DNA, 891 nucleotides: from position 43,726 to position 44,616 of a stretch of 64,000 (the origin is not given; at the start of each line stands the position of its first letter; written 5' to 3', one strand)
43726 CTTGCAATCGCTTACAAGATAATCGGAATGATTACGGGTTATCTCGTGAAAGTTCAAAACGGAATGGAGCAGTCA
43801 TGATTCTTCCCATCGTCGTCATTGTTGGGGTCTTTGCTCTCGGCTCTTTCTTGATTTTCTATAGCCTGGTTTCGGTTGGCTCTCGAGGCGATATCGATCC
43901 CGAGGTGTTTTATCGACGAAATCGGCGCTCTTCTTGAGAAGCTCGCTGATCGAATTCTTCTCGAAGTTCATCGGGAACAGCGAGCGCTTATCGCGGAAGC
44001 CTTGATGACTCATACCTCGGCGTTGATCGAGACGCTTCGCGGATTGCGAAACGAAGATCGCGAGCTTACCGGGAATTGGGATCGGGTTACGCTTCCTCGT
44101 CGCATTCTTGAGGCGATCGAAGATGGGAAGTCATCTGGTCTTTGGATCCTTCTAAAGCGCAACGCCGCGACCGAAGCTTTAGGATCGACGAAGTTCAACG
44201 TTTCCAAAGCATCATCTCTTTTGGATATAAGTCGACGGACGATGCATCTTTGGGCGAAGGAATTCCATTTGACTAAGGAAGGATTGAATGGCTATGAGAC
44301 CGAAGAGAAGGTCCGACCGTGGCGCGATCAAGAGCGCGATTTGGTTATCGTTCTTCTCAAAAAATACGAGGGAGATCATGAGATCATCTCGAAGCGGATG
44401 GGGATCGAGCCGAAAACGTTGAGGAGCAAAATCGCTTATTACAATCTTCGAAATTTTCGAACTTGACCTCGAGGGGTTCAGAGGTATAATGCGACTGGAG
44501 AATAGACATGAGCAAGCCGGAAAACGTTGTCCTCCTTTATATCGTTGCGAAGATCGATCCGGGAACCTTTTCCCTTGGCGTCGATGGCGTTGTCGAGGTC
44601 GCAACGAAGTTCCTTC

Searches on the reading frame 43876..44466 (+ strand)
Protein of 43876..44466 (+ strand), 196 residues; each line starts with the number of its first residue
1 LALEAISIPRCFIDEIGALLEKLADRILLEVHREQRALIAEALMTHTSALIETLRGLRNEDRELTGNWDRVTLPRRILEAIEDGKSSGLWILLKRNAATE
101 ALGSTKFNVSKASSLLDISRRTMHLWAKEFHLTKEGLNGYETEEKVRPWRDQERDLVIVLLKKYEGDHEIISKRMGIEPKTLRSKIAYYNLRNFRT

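Call 87: search_protein_families(library=pfam, proteins=[window:43876-44466:+], max_evalue=0.001)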
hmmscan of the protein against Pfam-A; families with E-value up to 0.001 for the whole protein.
window:43876-44466:+ (196 aa): 1 family
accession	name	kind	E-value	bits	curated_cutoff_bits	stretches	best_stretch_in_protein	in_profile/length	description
PF02954.25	HTH_8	-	3.9e-08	33.3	22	1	100-124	12-36/42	Bacterial regulatory protein, Fis family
